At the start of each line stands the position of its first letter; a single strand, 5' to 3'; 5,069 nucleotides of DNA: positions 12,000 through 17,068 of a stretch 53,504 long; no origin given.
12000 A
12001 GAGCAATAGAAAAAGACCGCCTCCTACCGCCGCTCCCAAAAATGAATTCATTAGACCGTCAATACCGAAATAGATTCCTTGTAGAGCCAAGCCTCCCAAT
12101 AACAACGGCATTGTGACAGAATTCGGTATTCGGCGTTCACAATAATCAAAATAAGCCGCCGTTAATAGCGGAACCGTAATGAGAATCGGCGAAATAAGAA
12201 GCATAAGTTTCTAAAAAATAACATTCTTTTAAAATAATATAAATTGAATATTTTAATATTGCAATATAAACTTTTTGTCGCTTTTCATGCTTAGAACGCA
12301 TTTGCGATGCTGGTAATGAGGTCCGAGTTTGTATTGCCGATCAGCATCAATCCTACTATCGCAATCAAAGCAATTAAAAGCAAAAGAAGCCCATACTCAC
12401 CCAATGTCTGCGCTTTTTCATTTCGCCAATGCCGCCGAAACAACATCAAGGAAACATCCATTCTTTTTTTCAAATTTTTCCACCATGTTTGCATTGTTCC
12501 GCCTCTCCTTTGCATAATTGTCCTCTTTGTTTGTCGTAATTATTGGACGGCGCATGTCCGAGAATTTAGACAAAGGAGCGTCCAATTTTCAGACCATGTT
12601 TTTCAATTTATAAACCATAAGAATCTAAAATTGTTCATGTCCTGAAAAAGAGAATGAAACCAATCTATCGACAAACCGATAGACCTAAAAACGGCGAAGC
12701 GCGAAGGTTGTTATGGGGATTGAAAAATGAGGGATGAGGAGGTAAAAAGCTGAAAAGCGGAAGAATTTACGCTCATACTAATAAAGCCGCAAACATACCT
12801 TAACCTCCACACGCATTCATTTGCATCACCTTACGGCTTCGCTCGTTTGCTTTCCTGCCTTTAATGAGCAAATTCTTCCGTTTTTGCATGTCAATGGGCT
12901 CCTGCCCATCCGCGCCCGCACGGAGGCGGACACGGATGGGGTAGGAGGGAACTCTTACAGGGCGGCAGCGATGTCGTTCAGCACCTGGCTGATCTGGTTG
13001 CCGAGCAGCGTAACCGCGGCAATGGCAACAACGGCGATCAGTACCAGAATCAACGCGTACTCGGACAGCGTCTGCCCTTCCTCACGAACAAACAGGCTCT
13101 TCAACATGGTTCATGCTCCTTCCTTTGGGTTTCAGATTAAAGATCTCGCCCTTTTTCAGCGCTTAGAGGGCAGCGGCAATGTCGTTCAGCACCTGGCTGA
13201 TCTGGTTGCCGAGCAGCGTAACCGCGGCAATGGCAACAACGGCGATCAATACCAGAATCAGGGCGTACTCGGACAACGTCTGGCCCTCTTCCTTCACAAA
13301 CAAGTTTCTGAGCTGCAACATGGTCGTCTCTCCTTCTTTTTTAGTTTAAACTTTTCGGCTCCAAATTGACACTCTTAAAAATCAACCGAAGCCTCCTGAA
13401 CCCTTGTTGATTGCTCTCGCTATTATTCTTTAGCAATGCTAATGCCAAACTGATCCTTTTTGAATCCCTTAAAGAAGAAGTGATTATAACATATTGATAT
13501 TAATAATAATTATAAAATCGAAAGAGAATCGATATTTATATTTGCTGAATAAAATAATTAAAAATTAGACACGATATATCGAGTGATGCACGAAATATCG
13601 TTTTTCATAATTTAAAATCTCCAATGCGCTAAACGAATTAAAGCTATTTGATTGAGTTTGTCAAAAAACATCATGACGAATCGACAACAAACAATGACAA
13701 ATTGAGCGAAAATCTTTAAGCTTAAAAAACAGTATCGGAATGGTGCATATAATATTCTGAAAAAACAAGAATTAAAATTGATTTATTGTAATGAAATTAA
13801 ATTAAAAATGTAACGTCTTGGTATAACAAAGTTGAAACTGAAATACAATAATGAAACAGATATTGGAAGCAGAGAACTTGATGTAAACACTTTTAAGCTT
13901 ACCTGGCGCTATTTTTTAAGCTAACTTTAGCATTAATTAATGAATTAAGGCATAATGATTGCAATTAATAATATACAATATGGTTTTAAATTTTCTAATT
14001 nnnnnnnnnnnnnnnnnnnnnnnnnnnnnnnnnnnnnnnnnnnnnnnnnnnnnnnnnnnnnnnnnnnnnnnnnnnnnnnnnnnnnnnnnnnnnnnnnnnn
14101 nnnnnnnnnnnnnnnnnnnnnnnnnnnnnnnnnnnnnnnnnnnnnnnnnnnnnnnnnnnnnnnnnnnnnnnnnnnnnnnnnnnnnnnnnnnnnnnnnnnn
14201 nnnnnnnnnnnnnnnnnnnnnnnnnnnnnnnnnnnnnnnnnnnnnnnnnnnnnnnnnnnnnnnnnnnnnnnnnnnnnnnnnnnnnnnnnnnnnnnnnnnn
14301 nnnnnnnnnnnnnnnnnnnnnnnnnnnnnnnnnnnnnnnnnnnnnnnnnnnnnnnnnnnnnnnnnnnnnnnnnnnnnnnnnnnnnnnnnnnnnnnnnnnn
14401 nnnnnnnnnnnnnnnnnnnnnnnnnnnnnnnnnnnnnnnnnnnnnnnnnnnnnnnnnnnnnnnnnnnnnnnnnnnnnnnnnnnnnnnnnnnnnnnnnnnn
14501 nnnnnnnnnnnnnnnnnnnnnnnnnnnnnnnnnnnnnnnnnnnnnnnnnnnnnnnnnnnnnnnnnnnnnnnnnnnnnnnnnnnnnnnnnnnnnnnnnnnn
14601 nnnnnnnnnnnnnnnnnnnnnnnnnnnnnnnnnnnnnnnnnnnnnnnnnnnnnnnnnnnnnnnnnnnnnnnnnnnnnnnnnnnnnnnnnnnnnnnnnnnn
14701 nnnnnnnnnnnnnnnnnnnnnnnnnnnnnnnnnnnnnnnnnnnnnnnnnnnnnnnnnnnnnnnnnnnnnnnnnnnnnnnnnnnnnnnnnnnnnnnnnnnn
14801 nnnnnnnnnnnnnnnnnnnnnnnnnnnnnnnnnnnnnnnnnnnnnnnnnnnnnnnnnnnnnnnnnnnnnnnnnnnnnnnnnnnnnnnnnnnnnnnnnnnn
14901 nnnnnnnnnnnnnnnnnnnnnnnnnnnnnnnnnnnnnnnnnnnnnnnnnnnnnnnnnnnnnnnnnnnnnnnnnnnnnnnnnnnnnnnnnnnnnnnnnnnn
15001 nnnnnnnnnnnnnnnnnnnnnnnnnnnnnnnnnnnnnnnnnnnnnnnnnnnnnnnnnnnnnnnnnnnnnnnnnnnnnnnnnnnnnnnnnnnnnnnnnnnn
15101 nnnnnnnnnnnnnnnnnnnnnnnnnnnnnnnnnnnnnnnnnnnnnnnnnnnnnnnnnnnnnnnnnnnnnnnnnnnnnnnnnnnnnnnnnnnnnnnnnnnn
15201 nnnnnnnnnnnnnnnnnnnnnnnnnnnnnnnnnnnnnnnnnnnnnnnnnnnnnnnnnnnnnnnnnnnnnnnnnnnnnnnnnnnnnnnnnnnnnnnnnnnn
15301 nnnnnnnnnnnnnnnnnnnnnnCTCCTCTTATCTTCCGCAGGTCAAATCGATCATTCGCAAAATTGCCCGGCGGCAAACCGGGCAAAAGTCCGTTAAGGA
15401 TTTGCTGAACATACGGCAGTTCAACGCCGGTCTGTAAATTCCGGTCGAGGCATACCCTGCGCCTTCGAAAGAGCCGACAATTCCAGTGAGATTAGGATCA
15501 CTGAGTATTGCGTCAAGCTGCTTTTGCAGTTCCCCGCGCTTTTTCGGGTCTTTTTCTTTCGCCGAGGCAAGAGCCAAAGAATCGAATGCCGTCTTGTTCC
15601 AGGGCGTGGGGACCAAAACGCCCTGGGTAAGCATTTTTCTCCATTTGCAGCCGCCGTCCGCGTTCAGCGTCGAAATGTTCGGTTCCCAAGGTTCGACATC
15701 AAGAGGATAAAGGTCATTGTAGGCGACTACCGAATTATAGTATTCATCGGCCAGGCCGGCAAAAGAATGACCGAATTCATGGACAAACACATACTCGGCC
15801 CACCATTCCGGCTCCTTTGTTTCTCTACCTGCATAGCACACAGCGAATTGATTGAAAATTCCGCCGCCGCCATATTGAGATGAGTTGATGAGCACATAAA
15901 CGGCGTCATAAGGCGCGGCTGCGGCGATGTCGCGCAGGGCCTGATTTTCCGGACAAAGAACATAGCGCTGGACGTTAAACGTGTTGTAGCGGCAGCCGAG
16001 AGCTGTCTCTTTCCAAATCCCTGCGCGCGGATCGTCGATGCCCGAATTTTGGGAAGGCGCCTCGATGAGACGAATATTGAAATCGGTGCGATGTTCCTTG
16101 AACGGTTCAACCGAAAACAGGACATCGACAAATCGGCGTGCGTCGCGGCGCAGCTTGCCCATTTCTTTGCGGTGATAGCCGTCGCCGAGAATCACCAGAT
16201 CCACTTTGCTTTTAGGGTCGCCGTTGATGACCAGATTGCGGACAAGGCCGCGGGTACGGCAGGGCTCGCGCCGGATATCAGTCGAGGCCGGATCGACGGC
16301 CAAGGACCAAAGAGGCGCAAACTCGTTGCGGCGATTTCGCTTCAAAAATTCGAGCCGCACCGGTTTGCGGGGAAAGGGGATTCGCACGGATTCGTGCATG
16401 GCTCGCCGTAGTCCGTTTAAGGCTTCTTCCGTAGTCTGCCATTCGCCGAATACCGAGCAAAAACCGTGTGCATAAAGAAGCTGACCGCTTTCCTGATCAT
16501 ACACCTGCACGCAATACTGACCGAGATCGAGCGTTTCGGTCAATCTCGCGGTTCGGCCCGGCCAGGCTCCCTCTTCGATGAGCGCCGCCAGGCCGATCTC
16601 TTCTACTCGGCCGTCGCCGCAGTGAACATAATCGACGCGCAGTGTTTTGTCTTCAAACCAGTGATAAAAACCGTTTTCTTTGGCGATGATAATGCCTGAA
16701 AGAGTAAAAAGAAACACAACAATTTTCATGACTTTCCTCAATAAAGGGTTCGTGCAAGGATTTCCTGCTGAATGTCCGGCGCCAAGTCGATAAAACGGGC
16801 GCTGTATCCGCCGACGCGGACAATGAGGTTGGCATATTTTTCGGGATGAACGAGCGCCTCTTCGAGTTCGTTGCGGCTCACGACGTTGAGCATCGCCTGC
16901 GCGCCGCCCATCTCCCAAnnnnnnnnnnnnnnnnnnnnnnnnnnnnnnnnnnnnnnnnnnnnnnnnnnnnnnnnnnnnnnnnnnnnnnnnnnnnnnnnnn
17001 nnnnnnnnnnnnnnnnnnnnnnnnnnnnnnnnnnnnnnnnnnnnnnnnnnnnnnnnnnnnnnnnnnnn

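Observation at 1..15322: Tad/Flp pilus locus bracketed by a sigma-54 enhancer-binding response regulator and a soluble GAF histidine kinase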

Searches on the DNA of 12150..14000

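Call 70: search_rna_families(source=window, start=12150, end=14000, threshold=evalue, max_evalue=1)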
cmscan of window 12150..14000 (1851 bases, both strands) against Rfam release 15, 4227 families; matches with E-value up to 1: 0.
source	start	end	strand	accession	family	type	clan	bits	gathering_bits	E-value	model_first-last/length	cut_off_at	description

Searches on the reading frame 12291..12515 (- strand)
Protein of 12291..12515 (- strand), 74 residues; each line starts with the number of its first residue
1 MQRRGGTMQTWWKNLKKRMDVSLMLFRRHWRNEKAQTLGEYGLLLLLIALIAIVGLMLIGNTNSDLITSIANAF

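Call 7: search_protein_families(library=pfam, proteins=[window:12291-12515:-], max_evalue=0.01)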
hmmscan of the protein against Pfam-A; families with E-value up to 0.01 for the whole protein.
window:12291-12515:- (74 aa): 1 family
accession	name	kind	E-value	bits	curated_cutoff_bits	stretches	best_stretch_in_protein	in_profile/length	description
PF04964.19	Flp_Fap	-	0.0093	16.2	32.2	0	30-74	2-46/46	Flp/Fap pilin component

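Call 66: search_protein_families(library=ncbifam, proteins=[window:12291-12515:-], max_evalue=0.001)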
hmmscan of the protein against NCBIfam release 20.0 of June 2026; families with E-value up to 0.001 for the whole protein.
window:12291-12515:- (74 aa): 0 families

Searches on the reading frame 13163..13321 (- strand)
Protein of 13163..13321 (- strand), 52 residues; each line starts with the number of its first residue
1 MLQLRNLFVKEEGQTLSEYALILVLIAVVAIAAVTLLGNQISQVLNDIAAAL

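Call 7: search_protein_families(library=pfam, proteins=[window:13163-13321:-], max_evalue=0.01)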
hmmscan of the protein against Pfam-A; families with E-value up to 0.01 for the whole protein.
window:13163-13321:- (52 aa): 2 families
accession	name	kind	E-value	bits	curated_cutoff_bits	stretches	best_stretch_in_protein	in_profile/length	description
PF04964.19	Flp_Fap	-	3.7e-07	30.3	32.2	1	11-52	5-46/46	Flp/Fap pilin component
PF14029.11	DUF4244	-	0.0021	17.9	27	1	5-48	4-48/54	Protein of unknown function (DUF4244)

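Call 66: search_protein_families(library=ncbifam, proteins=[window:13163-13321:-], max_evalue=0.001)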
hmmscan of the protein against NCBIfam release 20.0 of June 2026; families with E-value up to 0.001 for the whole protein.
window:13163-13321:- (52 aa): 0 families

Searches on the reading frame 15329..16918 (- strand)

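Call 7: search_protein_families(library=pfam, proteins=[window:15329-16918:-], max_evalue=0.01)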
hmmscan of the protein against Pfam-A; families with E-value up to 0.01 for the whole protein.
window:15329-16918:- (529 aa): 2 families
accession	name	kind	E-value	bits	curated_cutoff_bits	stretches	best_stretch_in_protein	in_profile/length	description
PF09471.16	Peptidase_M64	-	3.9e-83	279.5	26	1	232-523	6-302/302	IgA Peptidase M64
PF16217.10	M64_N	-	2e-35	121.5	27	1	84-201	2-118/122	Peptidase M64 N-terminus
